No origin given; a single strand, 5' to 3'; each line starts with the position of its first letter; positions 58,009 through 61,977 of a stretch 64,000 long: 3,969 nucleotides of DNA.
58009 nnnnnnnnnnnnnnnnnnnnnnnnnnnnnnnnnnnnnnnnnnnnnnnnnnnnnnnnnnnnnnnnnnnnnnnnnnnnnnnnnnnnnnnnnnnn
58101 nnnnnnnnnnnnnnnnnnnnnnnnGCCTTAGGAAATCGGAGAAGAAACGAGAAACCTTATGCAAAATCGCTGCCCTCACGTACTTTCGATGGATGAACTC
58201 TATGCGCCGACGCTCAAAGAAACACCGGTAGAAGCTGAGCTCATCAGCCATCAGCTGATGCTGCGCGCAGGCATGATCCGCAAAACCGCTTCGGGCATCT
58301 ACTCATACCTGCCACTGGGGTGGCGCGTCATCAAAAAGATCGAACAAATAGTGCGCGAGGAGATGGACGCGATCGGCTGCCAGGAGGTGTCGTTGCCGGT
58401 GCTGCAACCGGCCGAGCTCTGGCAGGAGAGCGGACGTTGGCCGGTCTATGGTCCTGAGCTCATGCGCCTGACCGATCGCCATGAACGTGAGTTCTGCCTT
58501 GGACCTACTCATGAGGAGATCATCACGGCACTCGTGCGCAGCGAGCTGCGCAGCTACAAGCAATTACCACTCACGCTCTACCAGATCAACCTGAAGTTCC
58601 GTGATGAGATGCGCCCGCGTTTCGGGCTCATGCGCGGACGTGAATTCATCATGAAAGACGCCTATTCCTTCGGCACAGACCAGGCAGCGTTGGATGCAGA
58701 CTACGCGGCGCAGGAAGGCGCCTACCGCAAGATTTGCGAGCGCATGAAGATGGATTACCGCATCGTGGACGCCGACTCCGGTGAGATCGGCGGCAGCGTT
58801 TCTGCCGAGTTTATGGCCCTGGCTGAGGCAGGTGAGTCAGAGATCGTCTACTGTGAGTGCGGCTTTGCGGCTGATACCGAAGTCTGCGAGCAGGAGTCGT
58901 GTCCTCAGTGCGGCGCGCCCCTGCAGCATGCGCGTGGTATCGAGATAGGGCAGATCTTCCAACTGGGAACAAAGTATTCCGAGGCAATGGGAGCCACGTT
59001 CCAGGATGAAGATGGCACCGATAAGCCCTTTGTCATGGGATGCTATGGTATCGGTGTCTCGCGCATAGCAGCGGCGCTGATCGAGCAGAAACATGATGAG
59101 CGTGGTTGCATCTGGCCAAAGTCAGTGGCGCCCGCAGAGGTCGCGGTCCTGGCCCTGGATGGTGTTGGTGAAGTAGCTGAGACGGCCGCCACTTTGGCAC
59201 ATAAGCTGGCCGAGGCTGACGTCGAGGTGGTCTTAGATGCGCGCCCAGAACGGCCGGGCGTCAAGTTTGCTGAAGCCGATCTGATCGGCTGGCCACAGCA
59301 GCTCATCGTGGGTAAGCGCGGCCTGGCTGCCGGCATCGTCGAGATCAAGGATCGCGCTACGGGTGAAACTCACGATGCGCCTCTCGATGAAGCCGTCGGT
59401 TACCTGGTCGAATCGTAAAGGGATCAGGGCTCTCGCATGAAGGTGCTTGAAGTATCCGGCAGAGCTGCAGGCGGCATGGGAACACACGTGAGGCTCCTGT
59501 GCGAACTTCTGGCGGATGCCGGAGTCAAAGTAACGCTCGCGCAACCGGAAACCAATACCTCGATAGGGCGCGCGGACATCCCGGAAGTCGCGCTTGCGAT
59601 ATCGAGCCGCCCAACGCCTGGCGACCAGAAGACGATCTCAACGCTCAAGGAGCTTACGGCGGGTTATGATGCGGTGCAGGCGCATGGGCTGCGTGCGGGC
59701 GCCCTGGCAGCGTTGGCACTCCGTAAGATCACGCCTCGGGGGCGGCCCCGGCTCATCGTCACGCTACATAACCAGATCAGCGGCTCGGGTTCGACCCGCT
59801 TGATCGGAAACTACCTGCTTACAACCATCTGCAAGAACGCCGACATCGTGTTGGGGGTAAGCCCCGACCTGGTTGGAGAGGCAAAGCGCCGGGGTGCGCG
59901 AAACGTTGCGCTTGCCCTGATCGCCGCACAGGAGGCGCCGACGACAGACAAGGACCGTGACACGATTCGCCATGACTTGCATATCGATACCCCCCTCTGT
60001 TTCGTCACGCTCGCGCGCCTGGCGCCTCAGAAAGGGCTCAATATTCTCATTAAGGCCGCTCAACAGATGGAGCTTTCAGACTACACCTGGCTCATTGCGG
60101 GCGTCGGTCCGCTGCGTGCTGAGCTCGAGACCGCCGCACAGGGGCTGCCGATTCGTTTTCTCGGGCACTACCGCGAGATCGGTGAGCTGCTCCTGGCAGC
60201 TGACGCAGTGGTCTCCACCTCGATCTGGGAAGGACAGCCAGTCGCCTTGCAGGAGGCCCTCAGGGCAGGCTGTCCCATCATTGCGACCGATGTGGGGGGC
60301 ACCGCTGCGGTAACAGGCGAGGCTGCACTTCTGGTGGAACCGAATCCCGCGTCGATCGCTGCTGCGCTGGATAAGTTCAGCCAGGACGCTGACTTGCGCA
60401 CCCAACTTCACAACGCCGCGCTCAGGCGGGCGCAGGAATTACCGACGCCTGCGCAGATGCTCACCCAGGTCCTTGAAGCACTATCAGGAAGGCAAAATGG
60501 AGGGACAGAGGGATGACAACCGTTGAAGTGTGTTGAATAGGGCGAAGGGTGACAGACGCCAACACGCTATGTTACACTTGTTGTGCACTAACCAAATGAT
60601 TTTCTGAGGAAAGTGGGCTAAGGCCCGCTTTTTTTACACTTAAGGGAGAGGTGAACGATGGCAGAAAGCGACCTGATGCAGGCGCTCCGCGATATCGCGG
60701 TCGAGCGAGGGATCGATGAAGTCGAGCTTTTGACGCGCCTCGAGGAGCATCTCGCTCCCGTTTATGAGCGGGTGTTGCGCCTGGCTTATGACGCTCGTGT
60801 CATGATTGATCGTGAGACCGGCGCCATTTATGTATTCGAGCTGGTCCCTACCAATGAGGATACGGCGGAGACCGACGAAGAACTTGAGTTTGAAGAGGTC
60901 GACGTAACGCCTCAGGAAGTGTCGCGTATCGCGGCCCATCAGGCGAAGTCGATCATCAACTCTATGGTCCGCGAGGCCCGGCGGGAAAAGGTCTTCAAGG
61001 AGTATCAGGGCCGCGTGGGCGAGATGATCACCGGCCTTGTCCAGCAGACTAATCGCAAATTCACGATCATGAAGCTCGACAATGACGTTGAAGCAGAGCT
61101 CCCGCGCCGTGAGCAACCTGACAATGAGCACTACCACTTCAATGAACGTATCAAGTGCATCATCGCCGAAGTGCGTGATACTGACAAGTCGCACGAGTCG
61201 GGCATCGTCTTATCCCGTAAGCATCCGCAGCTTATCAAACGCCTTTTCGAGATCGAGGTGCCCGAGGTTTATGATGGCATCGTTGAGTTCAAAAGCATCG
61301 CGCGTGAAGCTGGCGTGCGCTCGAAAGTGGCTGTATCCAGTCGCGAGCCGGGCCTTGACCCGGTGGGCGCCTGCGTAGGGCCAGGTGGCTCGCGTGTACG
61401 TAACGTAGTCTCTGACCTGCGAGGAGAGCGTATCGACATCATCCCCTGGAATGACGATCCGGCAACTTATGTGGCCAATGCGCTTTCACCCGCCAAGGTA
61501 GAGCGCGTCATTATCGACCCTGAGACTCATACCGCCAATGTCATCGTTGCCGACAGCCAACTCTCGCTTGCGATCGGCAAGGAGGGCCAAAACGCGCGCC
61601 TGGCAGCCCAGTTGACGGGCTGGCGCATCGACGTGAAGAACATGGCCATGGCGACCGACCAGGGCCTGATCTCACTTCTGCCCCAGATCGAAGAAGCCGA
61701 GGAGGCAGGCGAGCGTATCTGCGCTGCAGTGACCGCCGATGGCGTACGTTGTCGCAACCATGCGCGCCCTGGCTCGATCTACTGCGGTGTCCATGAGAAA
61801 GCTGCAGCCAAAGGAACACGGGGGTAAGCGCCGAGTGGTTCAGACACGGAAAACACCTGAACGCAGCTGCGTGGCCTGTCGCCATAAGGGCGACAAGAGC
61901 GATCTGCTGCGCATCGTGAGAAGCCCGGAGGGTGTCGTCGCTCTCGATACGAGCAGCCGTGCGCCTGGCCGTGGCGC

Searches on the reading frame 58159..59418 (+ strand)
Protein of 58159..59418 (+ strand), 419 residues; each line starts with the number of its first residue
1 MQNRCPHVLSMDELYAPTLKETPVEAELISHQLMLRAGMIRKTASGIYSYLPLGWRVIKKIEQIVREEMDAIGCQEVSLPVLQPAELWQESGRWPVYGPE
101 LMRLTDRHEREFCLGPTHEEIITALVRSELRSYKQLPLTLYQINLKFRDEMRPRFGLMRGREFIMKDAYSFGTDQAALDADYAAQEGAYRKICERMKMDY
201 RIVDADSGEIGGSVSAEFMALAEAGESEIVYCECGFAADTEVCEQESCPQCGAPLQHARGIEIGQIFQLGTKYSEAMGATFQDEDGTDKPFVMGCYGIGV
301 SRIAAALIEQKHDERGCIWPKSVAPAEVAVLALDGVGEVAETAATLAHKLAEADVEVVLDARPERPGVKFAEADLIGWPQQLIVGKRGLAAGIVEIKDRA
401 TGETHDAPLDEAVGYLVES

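Call 24: search_protein_families(library=pfam, proteins=[window:58159-59418:+], max_evalue=0.0001)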
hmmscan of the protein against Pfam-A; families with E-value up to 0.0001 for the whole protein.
window:58159-59418:+ (419 aa): 2 families
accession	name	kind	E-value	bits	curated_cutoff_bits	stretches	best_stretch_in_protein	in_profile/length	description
PF00587.30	tRNA-synt_2b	-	9.2e-31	107.7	29.3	1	104-310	3-178/179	tRNA synthetase class II core domain (G, H, P, S and T)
PF03129.25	HGTP_anticodon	-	7.6e-18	64.9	21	1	328-418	2-93/94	Anticodon binding domain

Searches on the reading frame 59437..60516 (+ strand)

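Call 24: search_protein_families(library=pfam, proteins=[window:59437-60516:+], max_evalue=0.0001)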
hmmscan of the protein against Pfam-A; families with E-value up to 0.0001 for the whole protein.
window:59437-60516:+ (359 aa): 5 families
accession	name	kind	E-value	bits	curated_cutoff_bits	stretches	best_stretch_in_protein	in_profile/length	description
PF00534.26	Glycos_transf_1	-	1.9e-26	93.1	26.4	1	174-328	2-169/172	Glycosyl transferases group 1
PF13692.12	Glyco_trans_1_4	-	3.6e-24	86.1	27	1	189-316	4-141/142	Glycosyl transferases group 1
PF13439.12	Glyco_transf_4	-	3.7e-15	56.8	28.5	1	12-153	2-153/170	Glycosyltransferase Family 4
PF13579.12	Glyco_trans_4_4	-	8.8e-15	55.8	29.7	1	12-162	1-155/158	Glycosyl transferase 4-like domain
PF20706.3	GT4-conflict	-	5.4e-12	45.8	26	1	8-309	8-335/385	Family 4 Glycosyltransferase in conflict systems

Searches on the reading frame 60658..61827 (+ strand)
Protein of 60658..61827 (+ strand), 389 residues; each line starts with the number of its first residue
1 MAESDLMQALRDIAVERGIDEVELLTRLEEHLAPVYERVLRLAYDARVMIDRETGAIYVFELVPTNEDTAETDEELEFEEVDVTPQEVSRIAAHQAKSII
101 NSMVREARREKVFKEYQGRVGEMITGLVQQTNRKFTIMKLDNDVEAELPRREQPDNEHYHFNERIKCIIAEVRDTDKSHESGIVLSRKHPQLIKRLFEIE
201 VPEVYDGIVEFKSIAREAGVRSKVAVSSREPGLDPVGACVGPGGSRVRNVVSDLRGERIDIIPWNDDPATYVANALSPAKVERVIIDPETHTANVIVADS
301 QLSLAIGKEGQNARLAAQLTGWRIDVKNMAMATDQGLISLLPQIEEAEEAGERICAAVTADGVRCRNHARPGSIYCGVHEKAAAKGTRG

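Call 24: search_protein_families(library=pfam, proteins=[window:60658-61827:+], max_evalue=0.0001)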
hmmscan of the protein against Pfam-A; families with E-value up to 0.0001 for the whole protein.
window:60658-61827:+ (389 aa): 3 families
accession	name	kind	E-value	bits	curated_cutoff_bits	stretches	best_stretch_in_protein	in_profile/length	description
PF13184.12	KH_5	-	4.5e-28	97.6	27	1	218-286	1-69/69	NusA-like KH domain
PF08529.16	NusA_N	-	1.6e-11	44.9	23.8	1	5-110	1-119/119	NusA N-terminal domain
PF07650.23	KH_2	-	4.5e-06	26.8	22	0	271-319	5-53/78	KH domain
